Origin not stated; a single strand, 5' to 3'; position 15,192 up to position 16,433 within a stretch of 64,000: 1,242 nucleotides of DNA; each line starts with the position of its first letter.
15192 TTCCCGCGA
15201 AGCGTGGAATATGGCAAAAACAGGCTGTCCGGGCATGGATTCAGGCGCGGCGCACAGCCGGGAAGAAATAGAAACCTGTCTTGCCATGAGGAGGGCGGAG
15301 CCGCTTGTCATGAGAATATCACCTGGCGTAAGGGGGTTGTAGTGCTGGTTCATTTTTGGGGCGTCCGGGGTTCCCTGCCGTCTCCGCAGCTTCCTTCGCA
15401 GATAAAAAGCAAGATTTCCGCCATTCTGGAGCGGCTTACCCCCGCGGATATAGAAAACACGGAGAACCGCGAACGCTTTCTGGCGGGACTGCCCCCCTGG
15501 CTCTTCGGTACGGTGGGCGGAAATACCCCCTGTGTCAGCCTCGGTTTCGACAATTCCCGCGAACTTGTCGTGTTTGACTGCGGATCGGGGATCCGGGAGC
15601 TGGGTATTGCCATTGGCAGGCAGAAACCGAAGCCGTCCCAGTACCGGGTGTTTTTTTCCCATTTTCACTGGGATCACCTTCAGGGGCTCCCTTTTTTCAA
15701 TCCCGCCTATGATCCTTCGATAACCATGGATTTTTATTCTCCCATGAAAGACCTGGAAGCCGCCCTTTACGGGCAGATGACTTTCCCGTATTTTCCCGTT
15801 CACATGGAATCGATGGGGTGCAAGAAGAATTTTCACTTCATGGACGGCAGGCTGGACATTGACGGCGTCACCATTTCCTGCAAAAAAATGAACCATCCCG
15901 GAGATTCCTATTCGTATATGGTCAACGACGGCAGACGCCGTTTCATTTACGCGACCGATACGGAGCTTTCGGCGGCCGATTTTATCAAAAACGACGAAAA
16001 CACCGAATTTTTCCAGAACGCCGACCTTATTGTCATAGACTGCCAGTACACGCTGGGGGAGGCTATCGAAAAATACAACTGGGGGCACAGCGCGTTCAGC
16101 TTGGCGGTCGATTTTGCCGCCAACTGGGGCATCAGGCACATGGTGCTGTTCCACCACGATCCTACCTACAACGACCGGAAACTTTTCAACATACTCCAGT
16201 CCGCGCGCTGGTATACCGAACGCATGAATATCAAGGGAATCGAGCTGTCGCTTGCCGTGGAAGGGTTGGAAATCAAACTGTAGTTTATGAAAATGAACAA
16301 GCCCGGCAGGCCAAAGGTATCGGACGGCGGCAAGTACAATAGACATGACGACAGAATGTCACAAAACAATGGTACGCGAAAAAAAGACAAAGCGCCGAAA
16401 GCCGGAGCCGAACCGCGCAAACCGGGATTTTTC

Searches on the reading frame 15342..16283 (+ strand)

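Call 8: search_protein_families(library=ncbifam, proteins=[window:15342-16283:+], max_evalue=0.01)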
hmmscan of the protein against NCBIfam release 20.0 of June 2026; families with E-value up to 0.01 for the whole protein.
window:15342-16283:+ (313 aa): 9 families
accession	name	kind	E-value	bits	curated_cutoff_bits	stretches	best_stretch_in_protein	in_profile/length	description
TIGR02651.1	RNase_Z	equivalog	2.2e-17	63.1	292.95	2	61-200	17-153/302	ribonuclease Z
NF000801.0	PRK00055.1-3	equivalog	1.3e-13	50.7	252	2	199-289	205-286/307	ribonuclease Z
NF002558.0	PRK02126.1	subfamily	1.2e-09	37.6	315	2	200-290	244-330/345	ribonuclease Z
NF041851.1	cyc_nuc_deg_phdiest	equivalog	6.2e-08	32.3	400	1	72-280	28-229/253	cyclic nucleotide-degrading phosphodiesterase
NF000805.0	PRK00055.2-3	equivalog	9.4e-07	28.4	416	1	217-283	212-278/307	ribonuclease Z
NF000800.0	PRK00055.1-1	equivalog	2.2e-06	26.9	398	1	72-119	31-76/305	ribonuclease Z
TIGR03307.1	PhnP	equivalog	7.8e-06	25.4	272.25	1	97-240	64-192/249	phosphonate metabolism protein PhnP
NF041257.1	GntH_guanitoxin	equivalog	1.5e-05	24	333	1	65-117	36-85/374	guanitoxin biosynthesis MBL fold metallo-hydrolase GntH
TIGR02649.1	true_RNase_BN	exception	0.00035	19.7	563.7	0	73-119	31-75/304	ribonuclease BN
